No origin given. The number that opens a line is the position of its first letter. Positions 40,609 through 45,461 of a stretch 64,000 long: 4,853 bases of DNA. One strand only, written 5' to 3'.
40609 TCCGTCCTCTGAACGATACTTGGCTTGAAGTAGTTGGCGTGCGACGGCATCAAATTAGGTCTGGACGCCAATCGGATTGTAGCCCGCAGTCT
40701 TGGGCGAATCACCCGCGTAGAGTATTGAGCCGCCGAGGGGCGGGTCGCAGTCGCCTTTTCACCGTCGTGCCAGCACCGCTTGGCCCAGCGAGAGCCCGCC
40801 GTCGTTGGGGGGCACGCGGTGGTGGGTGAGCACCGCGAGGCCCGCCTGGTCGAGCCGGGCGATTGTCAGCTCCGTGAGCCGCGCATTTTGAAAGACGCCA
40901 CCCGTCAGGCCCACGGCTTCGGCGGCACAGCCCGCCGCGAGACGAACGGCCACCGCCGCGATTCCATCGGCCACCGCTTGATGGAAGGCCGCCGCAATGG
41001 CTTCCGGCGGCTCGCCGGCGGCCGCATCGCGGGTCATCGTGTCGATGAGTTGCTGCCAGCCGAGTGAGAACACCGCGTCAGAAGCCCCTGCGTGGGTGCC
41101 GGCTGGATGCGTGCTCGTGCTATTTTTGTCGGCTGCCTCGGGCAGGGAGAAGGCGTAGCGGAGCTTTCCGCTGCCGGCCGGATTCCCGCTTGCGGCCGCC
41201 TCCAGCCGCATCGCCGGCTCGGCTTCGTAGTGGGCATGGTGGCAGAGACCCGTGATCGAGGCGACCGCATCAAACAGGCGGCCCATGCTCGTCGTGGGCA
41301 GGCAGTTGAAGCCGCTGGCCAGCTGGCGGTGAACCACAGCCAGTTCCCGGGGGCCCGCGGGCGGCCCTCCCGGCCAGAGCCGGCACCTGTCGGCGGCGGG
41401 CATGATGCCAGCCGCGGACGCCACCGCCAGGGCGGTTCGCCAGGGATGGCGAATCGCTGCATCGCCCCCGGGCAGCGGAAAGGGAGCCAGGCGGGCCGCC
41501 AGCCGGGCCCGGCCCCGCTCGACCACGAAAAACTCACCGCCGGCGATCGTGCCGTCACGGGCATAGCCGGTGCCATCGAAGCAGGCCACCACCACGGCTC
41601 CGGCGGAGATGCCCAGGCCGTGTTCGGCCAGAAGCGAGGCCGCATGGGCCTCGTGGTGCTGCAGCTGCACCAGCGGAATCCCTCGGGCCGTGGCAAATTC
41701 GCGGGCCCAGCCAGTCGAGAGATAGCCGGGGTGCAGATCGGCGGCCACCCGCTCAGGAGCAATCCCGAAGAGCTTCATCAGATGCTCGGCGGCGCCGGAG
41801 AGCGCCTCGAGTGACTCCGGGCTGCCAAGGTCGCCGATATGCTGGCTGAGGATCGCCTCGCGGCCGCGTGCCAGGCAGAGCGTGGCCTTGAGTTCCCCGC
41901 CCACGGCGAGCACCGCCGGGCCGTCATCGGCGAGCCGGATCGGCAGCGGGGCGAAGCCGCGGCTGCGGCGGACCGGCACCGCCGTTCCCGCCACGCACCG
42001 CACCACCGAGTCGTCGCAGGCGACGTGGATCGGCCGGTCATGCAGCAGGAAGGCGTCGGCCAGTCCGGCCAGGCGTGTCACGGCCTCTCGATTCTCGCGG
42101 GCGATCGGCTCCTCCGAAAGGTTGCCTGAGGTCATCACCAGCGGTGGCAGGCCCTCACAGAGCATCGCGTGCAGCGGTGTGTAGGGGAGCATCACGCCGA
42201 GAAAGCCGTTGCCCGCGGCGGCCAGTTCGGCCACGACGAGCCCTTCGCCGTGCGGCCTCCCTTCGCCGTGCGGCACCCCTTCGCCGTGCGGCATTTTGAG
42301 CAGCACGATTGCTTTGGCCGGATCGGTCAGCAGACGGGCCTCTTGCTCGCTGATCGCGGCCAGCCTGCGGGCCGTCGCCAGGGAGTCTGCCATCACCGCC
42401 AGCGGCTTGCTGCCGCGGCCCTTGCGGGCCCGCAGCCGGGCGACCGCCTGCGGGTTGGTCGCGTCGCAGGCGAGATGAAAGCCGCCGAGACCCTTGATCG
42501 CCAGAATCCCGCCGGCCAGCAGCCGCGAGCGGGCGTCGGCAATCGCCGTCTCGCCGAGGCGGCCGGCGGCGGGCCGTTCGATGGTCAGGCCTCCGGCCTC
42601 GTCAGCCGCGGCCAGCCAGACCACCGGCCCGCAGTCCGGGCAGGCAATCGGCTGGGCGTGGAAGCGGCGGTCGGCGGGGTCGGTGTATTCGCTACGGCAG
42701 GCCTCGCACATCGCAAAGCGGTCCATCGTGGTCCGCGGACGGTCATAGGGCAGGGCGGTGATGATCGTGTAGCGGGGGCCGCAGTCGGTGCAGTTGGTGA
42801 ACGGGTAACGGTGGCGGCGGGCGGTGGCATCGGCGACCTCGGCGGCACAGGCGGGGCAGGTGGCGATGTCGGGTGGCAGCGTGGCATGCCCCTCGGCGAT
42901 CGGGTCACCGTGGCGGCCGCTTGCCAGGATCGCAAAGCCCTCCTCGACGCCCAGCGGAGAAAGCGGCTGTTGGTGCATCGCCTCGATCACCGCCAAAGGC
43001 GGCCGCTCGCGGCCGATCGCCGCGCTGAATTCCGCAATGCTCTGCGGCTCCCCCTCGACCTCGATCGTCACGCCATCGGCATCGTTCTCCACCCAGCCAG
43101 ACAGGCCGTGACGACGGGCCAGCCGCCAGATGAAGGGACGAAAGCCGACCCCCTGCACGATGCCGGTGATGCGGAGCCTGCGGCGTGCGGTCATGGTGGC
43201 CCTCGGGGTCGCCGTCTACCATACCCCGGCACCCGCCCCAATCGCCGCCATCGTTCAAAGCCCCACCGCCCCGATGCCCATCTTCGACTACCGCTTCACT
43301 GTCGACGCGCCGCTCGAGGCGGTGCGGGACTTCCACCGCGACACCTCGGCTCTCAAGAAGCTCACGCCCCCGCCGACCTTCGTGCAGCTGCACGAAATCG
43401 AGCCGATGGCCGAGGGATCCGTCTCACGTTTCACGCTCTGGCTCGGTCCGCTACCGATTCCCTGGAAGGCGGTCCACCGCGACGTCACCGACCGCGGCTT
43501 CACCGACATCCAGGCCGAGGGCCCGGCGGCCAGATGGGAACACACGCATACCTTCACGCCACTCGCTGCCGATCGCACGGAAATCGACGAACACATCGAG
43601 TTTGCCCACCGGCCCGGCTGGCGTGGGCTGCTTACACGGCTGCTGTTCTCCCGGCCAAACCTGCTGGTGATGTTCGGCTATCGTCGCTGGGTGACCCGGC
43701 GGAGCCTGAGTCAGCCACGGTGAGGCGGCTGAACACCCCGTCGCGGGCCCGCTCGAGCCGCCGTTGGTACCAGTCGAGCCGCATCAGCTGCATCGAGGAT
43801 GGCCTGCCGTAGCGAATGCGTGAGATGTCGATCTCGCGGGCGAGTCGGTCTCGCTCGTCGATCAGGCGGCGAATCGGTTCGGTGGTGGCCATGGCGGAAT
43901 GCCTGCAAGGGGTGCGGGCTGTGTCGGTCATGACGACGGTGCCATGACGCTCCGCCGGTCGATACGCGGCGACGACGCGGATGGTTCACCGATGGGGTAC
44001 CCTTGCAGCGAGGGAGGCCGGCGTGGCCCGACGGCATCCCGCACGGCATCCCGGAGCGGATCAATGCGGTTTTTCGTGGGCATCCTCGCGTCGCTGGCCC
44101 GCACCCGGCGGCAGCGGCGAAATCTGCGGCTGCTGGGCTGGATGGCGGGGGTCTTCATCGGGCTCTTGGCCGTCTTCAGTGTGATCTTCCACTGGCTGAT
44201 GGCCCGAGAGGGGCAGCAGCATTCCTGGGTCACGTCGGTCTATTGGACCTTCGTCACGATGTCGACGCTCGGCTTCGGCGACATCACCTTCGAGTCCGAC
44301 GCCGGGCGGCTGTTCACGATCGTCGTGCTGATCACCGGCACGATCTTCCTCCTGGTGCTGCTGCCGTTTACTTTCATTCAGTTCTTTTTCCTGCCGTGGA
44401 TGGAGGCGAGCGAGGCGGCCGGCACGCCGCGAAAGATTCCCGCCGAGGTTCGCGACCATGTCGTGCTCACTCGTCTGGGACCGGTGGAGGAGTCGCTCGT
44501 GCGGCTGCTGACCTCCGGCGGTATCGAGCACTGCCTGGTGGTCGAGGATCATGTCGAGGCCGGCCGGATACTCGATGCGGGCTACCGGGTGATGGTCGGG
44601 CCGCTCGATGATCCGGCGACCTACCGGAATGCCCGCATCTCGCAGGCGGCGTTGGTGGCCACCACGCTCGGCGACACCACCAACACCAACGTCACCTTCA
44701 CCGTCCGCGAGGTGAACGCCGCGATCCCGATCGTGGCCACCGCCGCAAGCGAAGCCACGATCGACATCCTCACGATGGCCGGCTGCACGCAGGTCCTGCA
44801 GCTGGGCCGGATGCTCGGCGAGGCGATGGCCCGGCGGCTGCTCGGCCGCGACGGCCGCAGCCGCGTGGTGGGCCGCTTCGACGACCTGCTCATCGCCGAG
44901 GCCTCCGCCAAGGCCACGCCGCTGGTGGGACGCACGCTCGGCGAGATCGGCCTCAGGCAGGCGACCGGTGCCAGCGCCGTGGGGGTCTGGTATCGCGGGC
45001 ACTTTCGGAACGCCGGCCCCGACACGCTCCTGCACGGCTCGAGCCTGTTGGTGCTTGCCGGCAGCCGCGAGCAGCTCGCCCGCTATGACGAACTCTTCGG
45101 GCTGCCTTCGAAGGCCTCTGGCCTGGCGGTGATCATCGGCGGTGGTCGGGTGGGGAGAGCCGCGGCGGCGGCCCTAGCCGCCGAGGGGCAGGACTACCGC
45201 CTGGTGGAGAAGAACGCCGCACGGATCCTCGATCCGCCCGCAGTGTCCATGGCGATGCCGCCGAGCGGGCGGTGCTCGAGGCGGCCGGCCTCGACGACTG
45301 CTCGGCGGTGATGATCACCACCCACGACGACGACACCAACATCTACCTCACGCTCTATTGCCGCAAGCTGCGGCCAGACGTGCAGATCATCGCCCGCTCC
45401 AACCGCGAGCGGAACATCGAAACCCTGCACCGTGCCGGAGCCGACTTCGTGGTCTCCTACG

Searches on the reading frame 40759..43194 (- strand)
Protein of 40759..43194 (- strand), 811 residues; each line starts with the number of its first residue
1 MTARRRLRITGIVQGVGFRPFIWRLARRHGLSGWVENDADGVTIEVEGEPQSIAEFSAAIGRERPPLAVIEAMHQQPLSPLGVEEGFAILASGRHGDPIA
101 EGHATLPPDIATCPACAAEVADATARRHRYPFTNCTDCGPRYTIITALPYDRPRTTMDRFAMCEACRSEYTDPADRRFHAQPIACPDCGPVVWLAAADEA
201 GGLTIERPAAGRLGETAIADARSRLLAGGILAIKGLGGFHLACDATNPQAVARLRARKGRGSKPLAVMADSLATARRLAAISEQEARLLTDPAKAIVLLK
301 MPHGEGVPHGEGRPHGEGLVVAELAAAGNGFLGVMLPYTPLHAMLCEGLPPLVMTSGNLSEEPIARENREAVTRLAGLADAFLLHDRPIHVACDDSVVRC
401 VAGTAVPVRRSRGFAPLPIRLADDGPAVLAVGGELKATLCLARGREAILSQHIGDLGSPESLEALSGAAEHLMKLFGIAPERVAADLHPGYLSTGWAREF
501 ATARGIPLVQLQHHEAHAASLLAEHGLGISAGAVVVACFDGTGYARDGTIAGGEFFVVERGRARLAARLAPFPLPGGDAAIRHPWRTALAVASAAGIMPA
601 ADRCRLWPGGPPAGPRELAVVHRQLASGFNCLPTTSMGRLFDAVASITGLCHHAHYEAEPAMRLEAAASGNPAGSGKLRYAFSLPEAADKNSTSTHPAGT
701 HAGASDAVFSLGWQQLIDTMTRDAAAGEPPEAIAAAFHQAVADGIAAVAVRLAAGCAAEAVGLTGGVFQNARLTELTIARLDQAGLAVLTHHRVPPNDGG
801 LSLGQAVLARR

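Call 45: search_protein_families(library=pfam, proteins=[window:40759-43194:-], max_evalue=0.001)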
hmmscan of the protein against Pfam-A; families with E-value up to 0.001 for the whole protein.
window:40759-43194:- (811 aa): 6 families
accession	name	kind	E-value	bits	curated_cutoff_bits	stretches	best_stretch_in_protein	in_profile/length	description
PF22521.2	HypF_C_2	-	1.6e-68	231.5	27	1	538-805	3-241/241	Carbamoyltransferase, Kae1-like Domain, second subdomain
PF01300.24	Sua5_yciO_yrdC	-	1.8e-38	132.3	25.1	1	225-410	3-177/178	Telomere recombination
PF07503.17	zf-HYPF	-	2.3e-32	110.9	23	2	162-194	1-33/34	HypF finger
PF17788.7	HypF_C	-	1.3e-31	109.7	23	1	425-524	3-99/99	HypF Kae1-like domain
PF00708.24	Acylphosphatase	-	1.7e-22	79.9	22.5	1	6-89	2-85/85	Acylphosphatase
PF00814.31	TsaD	-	7.2e-07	29.6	24.8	0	637-776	137-236/264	tRNA N6-adenosine threonylcarbamoyltransferase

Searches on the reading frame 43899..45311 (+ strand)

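Call 45: search_protein_families(library=pfam, proteins=[window:43899-45311:+], max_evalue=0.001)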
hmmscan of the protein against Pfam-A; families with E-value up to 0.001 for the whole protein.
window:43899-45311:+ (470 aa): 4 families
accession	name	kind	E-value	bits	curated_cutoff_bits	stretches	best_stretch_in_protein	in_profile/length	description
PF02254.24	TrkA_N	-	1.1e-16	61.6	23.8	1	194-300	7-114/116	TrkA-N domain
PF07885.22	Ion_trans_2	-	3.3e-14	52.9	22.5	1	87-155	3-70/79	Ion channel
PF02080.26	TrkA_C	-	4.1e-09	36.7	27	1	340-401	10-71/71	TrkA-C domain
PF00520.37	Ion_trans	-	0.00017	21.3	25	1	74-154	124-225/241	Ion transport protein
